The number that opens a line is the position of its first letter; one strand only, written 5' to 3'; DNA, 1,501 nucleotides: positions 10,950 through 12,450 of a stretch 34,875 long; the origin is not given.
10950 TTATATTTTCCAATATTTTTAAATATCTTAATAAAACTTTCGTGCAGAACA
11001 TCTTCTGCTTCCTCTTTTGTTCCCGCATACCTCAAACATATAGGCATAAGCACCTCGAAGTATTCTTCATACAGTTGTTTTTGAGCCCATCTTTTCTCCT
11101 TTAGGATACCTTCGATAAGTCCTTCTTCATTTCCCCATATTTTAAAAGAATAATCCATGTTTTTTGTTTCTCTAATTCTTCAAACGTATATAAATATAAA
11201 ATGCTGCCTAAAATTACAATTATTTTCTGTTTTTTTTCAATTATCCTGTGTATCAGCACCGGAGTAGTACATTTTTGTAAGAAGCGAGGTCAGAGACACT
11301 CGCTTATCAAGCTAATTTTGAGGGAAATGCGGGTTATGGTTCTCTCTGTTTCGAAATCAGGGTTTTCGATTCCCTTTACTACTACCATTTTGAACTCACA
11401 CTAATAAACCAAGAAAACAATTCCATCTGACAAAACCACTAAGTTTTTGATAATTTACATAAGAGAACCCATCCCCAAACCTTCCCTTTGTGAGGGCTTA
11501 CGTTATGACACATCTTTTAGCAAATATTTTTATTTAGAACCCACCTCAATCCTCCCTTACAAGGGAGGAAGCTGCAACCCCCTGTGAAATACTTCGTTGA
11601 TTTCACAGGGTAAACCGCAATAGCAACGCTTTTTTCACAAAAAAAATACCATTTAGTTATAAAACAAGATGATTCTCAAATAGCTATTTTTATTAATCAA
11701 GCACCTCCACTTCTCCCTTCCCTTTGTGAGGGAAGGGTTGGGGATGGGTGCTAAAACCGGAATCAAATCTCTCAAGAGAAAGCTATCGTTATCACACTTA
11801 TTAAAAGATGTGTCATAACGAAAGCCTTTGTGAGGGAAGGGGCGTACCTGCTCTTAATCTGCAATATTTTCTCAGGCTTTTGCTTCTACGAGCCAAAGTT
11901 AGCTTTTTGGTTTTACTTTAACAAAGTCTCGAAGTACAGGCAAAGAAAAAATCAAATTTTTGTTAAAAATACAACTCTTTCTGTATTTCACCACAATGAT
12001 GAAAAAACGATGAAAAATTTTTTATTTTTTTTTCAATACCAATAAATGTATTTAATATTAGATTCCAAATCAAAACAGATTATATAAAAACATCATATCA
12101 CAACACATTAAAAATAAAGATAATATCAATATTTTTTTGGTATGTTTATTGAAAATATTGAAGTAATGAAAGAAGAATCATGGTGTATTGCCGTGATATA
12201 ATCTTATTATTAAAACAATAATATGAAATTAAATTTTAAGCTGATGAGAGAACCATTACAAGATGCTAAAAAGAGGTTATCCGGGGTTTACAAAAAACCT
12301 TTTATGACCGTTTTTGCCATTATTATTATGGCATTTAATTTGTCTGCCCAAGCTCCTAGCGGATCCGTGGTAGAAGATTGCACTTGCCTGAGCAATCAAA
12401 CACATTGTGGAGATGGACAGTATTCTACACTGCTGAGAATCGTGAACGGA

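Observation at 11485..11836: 328-bp MITE-like element with terminal inverted repeats and a 12-bp flanking duplication, sitting in the loop of a GC-rich hairpin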

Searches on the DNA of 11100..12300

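Call 44: search_rna_families(source=window, start=11100, end=12300, threshold=evalue, max_evalue=1)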
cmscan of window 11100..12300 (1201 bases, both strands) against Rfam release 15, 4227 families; matches with E-value up to 1: 0.
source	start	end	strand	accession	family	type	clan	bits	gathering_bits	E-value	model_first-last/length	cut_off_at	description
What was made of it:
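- There is no Rfam match at E<=1 (call 44).
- Tried and rejected: An Rfam scan of 11100-12300 at E<=1 found nothing (call 44).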
